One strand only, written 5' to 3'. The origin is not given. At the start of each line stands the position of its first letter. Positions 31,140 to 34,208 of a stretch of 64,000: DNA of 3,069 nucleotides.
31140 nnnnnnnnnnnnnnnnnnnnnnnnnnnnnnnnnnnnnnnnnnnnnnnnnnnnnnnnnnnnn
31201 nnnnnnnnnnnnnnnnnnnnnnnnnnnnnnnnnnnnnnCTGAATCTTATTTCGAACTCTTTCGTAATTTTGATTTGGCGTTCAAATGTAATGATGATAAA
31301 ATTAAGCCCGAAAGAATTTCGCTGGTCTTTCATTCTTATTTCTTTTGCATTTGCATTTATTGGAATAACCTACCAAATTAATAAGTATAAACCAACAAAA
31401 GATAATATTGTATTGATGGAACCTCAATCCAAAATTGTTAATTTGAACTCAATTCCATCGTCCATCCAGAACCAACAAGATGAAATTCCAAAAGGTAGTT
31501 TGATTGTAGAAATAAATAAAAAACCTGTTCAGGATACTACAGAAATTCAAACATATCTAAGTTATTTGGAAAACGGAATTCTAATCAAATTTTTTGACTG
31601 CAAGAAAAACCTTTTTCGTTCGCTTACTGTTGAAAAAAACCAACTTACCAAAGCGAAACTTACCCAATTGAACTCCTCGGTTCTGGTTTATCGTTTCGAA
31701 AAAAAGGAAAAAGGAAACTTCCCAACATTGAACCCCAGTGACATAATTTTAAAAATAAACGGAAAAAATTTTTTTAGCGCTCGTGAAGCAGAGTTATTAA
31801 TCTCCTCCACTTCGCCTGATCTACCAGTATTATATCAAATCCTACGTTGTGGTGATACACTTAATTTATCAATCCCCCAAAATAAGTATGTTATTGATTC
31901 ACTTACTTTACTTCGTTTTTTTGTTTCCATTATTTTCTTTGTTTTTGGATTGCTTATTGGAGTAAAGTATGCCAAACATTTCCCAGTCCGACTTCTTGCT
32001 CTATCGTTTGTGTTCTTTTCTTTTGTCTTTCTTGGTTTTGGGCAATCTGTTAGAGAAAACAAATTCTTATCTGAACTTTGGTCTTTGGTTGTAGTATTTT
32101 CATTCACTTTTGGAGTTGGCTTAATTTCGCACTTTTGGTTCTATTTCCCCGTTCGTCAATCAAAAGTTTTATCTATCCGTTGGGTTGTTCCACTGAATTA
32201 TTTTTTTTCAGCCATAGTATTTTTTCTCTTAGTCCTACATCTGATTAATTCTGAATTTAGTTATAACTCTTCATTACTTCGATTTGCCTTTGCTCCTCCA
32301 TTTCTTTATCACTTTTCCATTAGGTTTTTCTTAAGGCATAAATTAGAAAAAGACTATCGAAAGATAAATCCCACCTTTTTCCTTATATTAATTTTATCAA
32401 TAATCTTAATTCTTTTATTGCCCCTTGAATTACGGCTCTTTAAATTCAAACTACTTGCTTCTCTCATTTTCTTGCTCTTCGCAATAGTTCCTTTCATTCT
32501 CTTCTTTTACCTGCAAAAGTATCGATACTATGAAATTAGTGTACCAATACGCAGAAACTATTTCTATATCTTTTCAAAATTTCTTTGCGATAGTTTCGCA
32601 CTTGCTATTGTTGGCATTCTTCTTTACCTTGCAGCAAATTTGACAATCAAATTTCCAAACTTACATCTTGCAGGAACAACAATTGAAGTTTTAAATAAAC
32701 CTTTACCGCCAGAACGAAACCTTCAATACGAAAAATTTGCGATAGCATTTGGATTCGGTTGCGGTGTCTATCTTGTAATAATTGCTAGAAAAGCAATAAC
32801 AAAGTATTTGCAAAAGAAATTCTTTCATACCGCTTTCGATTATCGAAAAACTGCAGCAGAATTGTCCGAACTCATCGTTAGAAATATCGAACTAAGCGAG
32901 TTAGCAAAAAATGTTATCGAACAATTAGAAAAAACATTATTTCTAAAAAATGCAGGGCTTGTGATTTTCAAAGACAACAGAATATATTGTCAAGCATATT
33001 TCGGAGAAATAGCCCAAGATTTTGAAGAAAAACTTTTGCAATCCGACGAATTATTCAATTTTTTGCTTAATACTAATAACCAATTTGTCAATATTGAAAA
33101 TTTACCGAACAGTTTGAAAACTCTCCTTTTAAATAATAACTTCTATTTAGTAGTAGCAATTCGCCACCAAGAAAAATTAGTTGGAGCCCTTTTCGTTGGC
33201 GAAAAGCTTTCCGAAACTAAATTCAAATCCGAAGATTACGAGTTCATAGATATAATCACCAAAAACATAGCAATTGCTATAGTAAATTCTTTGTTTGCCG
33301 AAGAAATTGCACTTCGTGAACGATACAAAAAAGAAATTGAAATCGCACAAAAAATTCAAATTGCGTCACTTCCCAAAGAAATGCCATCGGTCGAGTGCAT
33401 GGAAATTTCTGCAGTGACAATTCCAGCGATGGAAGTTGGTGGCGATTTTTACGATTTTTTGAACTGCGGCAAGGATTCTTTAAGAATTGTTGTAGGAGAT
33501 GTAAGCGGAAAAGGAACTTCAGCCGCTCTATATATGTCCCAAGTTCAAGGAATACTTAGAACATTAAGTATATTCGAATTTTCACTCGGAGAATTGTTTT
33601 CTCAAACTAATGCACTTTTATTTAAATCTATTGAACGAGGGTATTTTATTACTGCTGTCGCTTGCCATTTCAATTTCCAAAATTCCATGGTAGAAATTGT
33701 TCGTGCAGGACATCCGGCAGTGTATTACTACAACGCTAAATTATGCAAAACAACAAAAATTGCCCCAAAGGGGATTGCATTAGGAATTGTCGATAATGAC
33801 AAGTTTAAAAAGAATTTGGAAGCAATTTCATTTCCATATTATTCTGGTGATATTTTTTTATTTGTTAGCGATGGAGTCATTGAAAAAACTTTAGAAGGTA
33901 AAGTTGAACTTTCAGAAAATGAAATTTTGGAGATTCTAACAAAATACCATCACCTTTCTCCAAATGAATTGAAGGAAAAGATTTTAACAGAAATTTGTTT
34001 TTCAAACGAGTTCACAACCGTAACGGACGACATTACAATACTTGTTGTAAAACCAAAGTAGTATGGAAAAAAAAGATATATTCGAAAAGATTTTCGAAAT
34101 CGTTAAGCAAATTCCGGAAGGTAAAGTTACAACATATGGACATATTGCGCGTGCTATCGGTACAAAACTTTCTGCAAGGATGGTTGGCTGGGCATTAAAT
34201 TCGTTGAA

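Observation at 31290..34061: Periplasmic PDZ-like repeats fused through a polytopic membrane domain to GAF plus PP2C phosphatase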

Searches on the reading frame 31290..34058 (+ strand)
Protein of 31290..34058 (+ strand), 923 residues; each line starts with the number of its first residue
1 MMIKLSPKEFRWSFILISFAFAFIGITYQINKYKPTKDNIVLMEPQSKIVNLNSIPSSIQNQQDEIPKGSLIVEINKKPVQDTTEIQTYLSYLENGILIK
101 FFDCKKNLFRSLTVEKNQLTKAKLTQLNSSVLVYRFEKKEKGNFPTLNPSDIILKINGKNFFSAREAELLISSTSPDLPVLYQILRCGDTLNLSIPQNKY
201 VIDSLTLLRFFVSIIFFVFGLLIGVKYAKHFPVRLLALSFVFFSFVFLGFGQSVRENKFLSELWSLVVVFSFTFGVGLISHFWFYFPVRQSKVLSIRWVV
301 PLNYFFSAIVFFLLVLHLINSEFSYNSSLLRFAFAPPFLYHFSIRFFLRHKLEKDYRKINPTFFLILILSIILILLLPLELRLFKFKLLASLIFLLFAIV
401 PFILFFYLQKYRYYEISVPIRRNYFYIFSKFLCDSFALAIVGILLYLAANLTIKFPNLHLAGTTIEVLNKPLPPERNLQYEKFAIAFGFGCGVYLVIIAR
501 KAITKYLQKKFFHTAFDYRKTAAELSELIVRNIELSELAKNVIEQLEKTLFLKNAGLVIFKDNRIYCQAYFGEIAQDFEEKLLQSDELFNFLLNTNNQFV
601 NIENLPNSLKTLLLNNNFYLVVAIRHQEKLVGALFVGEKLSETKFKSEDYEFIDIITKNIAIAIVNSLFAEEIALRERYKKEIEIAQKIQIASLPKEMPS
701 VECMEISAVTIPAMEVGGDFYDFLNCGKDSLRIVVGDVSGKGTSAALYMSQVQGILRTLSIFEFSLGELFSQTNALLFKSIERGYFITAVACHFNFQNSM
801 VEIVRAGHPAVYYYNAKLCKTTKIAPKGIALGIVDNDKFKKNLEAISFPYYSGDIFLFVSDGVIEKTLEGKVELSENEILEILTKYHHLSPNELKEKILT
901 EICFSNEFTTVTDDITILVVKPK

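Call 3: search_protein_families(library=pfam, proteins=[window:31290-34058:+], max_evalue=1)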
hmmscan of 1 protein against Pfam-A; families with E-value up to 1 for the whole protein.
window:31290-34058:+ (923 aa): 9 families
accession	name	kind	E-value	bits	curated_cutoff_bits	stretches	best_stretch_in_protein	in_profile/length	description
PF07228.17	SpoIIE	-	5.1e-36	124.8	25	1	729-921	3-190/192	Stage II sporulation protein E (SpoIIE)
PF13180.12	PDZ_2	-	5.3e-06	27.1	27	1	147-195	30-78/80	PDZ domain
PF13492.12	GAF_3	-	7.4e-05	23.6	27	1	536-665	3-128/129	GAF domain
PF17820.7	PDZ_6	-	0.00025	21.2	27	1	66-91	16-41/54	PDZ domain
PF01590.32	GAF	-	0.0044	18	22.4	1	596-664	61-133/133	GAF domain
PF24601.1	TPR_DOP1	-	0.052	13.2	26.6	1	623-694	61-128/375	DOP1 TPR domain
PF13185.12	GAF_2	-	0.082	13.5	28.6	1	617-664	91-135/136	GAF domain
PF00595.29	PDZ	-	0.13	13.1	23.2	0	147-169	43-65/81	PDZ domain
PF11849.14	DUF3369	-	0.87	10.3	27.2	0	529-672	31-167/168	Domain of unknown function (DUF3369)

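Call 4: search_protein_families(library=ncbifam, proteins=[window:31290-34058:+], max_evalue=1)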
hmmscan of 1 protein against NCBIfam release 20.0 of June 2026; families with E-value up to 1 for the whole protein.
window:31290-34058:+ (923 aa): 5 families
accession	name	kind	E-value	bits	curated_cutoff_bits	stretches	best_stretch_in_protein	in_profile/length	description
NF045505.1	RR_RssB_Pseudo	equivalog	1e-06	28.1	700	1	683-841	156-320/394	two-component system response regulator RssB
TIGR02916.1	PEP_his_kin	equivalog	2.6e-06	26.3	300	1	499-674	284-467/679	XrtA/PEP-CTERM system histidine kinase PrsK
TIGR02037.1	degP_htrA_DO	subfamily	0.00028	19.9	416.2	1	126-195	256-325/434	Do family serine endopeptidase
NF041521.1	HhoA_HhoB_HtrA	equivalog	0.014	14.7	450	0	115-198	250-332/335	HhoA/HhoB/HtrA family serine endopeptidase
TIGR02038.1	protease_degS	equivalog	0.016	14.3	422.95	1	146-195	295-344/351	outer membrane-stress sensor serine endopeptidase DegS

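Call 5: find_homologous_proteins(query=window:31290-34058:+)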
Query window:31290-34058:+ (923 aa): 10 proteins with E <= 0.001 among 8000 candidates.
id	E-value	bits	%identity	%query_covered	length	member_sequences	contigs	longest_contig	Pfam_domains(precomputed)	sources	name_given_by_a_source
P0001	0.0e+0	2018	100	100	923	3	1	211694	PF13180.13,PF13492.13,PF07228.18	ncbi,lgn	-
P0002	0.0e+0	1601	80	100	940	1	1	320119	PF17820.8,PF13180.13,PF07228.18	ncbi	-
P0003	0.0e+0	1015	53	100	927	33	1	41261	PF07228.18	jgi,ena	-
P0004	2.0e-216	739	42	100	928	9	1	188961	PF17820.8,PF13180.13,PF07228.18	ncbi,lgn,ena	-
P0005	5.9e-43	165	29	45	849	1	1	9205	PF17820.8,PF13492.13,PF07228.18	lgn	-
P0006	9.9e-35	138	24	84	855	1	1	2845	PF13492.13,PF07228.18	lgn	-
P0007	1.0e-23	102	29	27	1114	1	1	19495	PF00672.31,PF13581.13,PF07228.18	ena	-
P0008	1.6e-17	81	29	31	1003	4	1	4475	PF13185.13,PF01590.33,PF08448.17,PF17159.11,PF13492.13,PF11849.15,PF07228.18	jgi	-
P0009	2.2e-16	77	29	28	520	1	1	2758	PF07228.18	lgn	-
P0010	3.2e-11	60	26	27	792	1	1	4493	PF00672.31,PF02743.25,PF22673.3,PF13581.13,PF07228.18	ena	-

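Call 10: find_encoding_contigs(protein=P0001, flank=10000, max_places=3)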
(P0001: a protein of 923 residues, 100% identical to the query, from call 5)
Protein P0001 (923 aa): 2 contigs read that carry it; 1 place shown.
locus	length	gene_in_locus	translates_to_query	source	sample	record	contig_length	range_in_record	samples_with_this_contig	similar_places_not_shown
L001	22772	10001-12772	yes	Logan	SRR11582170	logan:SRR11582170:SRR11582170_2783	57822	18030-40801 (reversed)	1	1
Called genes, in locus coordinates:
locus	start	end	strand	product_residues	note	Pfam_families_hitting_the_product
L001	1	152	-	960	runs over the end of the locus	PF14885:GHL15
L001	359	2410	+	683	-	PF02518:HATPase_c, PF00204:DNA_gyraseB, PF01751:Toprim, PF00986:DNA_gyraseB_C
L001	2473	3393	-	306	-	PF01148:CTP_transf_1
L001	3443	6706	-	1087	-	PF02012:BNR (faint), PF14870:PSII_BNR (faint), PF15902:Sortilin-Vps10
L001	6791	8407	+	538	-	PF00672:HAMP, PF00512:HisKA, PF02518:HATPase_c, PF13589:HATPase_c_3 (weak)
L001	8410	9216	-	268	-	PF01435:Peptidase_M48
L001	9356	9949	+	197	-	PF18306:LDcluster4, PF03641:Lysine_decarbox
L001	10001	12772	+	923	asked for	PF13180:PDZ_2 (faint), PF13492:GAF_3 (faint), PF07228:SpoIIE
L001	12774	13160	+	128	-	PF01035:DNA_binding_1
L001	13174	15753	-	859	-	PF02861:Clp_N, PF13191:AAA_16 (weak), PF00004:AAA, PF17871:AAA_lid_9, PF00004:AAA, PF07724:AAA_2, PF07728:AAA_5, PF10431:ClpB_D2-small, +6 more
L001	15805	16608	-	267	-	PF03309:Pan_kinase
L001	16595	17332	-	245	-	PF03099:BPL_LplA_LipB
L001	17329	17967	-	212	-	-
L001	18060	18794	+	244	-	PF00149:Metallophos, PF12850:Metallophos_2 (faint)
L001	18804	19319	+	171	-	PF14512:TM1586_NiRdase (faint), PF00881:Nitroreductase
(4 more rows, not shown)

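Call 13: find_homologous_proteins(query=A1, max_evalue=1e-30)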
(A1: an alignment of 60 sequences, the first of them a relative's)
Query A1 (60 sequences) (923 aa, profile of the alignment): 10 proteins with E <= 1e-30 among 8000 candidates.
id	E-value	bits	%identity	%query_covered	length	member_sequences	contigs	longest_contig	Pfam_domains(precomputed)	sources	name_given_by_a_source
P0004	0.0e+0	1054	42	100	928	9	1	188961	PF17820.8,PF13180.13,PF07228.18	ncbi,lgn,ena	-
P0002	0.0e+0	1031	80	100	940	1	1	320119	PF17820.8,PF13180.13,PF07228.18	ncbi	-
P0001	0.0e+0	1022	100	100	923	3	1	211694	PF13180.13,PF13492.13,PF07228.18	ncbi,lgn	-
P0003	1.4e-289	981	53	100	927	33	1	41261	PF07228.18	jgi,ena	-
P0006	5.6e-126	440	24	84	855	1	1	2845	PF13492.13,PF07228.18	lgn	-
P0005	1.1e-125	439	29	45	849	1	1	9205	PF17820.8,PF13492.13,PF07228.18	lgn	-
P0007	5.1e-55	205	29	27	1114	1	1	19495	PF00672.31,PF13581.13,PF07228.18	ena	-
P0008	7.8e-46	175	29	31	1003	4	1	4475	PF13185.13,PF01590.33,PF08448.17,PF17159.11,PF13492.13,PF11849.15,PF07228.18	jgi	-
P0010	7.0e-39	152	26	27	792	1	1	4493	PF00672.31,PF02743.25,PF22673.3,PF13581.13,PF07228.18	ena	-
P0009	1.0e-37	148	29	28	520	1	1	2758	PF07228.18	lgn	-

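Call 17: search_protein_families(library=pfam, alignment_id=A2, max_evalue=0.01)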
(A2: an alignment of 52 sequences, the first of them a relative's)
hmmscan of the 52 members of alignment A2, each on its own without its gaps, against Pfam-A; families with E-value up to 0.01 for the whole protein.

A. member 1, P0001 (923 aa): 5 families
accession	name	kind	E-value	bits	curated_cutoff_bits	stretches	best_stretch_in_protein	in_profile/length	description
PF07228.17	SpoIIE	-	5.1e-36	124.8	25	1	729-921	3-190/192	Stage II sporulation protein E (SpoIIE)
PF13180.12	PDZ_2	-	5.3e-06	27.1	27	0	147-195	30-78/80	PDZ domain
PF13492.12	GAF_3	-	7.4e-05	23.6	27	1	536-665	3-128/129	GAF domain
PF17820.7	PDZ_6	-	0.00025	21.2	27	0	66-91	16-41/54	PDZ domain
PF01590.32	GAF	-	0.0044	18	22.4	1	596-664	61-133/133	GAF domain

B. families by the number of members that match (of 52 scanned): 12 families
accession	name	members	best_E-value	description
PF07228.17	SpoIIE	52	1.3e-45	Stage II sporulation protein E (SpoIIE)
PF13180.12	PDZ_2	52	2.7e-16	PDZ domain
PF17820.7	PDZ_6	51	3.3e-16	PDZ domain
PF00595.29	PDZ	48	1.7e-13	PDZ domain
PF13492.12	GAF_3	34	9.2e-09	GAF domain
PF01590.32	GAF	33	5.7e-09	GAF domain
PF13185.12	GAF_2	33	1.4e-06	GAF domain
PF14685.13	PDZ_Tricorn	10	1.7e-05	Tricorn protease PDZ domain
PF11849.14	DUF3369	4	0.00022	Domain of unknown function (DUF3369)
PF13310.11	Virulence_RhuM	1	0.00096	Virulence protein RhuM family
PF23600.1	DUF7139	1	0.0017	Domain of unknown function (DUF7139)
PF24097.1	TMD_POM152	1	0.0053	Nucleoporin POM152, N-terminal transmembrane domain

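Call 18: find_related_loci(query=A2, collection=genome_contigs, flank=8000)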
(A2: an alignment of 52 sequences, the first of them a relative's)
Query A2 (923 aa) in genome_contigs; peptide patterns used: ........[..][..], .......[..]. (x = any residue, [..] = any of these).
600 stretches matched a pattern (row limit reached: there are more); 597 encode a relative of the query (tblastn E <= 1e-3); the best 80 are kept; 80 distinct loci.
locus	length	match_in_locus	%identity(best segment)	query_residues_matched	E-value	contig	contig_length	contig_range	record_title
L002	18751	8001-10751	31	7-923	6e-133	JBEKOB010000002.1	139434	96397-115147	MAG: Bacteroidota bacterium isolate SPRUCE 430 SPRUCE_430_2, whole genome shotgun sequence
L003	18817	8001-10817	30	7-916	8e-131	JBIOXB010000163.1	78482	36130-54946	MAG: bacterium isolate MAG067 k127_4062297, whole genome shotgun sequence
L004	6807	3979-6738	28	7-921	1e-117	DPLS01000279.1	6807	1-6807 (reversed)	MAG TPA_asm: Bacteroidetes bacterium isolate UBA11986 contig_23255, whole genome shotgun sequence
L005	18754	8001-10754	29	9-921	3e-115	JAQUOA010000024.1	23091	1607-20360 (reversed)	MAG: Bacteroidota bacterium isolate STD1_190 NODE_4793_length_23091_cov_8.848763_Sandtown_D1, whole genome shotgun seque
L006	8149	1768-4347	26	61-923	8e-84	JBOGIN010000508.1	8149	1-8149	MAG: Vicinamibacteraceae bacterium isolate M3-S_metawrap_bin.178 k127_1001771, whole genome shotgun sequence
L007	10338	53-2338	27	150-914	8e-82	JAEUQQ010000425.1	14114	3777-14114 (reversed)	MAG: Acidobacteria bacterium isolate new MAG-255 k141_239894, whole genome shotgun sequence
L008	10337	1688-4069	28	125-921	1e-70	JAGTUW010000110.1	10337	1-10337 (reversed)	MAG: Bacteroidetes bacterium isolate SH-MAG12 SH-MAG12_contig_000110, whole genome shotgun sequence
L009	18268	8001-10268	27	147-921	8e-60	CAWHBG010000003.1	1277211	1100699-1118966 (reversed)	MAG: Candidatus Aminicenantes bacterium isolate MFD03804.bin.1.187 genome assembly, contig: contig_6312, whole genome sh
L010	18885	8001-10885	33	586-921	5e-54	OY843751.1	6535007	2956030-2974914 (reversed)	MAG: bacterium isolate b30a01c4-1b05-4824-9cfb-695b8dd4f705 genome assembly, chromosome: 1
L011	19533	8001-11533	35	626-921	9e-51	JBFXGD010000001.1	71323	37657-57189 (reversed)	MAG: Calditrichaceae bacterium isolate CA_2019_TPIn_155 NODE_1262_length_71323_cov_5.917228_TPIn, whole genome shotgun s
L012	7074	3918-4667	38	672-921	3e-48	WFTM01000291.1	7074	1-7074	MAG: candidate division KSB1 bacterium isolate S139_20 k151_369799, whole genome shotgun sequence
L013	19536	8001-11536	34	617-923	4e-47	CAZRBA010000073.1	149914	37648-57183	MAG TPA_asm: uncultured Caldithrix sp. isolate binchicken_co219_178 genome assembly, contig: k141_776778, whole genome s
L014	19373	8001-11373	34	620-923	4e-45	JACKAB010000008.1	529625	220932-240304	MAG: Ignavibacteriales bacterium isolate HK-STAS-BACT-79 HK-STAS-BACT-79_8, whole genome shotgun sequence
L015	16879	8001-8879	32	627-921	6e-45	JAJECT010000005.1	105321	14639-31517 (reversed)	MAG: Rhodothermales bacterium isolate jk18xAbins.31 k141_307115, whole genome shotgun sequence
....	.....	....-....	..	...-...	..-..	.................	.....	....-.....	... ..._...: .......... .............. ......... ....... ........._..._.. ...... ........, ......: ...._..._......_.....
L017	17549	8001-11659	27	395-923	3e-46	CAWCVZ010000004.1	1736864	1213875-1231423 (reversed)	MAG: uncultured Ignavibacteria bacterium isolate MFD05442.bin.1.213 genome assembly, contig: contig_12291, whole genome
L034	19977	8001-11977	28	507-923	2e-40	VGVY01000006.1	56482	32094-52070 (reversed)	MAG: Ignavibacteria bacterium isolate K_DeepCast_100m_m2_176 K_DeepCast_100m_m2_176_Ga0194127_10000618, whole genome sho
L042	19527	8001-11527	33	671-921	1e-39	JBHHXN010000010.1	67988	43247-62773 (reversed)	MAG: bacterium isolate D_1_bin.48 NODE_44_length_67988_cov_11.552677, whole genome shotgun sequence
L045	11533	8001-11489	27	416-923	2e-40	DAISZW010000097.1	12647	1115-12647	MAG TPA_asm: Ignavibacteriaceae bacterium isolate CTOTU25579 NODE_2191_length_12647_cov_7.994123, whole genome shotgun s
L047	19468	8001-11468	32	619-923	1e-38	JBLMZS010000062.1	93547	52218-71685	MAG: Bacteroidota bacterium isolate MAG197 PRJNA951521_bin54_renamed_61, whole genome shotgun sequence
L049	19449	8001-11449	28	506-923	2e-47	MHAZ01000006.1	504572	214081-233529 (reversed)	MAG: Stygiobacter sp. RIFOXYC2_FULL_38_25 rifoxyc2_full_scaffold_2, whole genome shotgun sequence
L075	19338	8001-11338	32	665-921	1e-32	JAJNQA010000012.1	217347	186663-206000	MAG: Heliomicrobium sp. isolate MAG_31 k141_107547, whole genome shotgun sequence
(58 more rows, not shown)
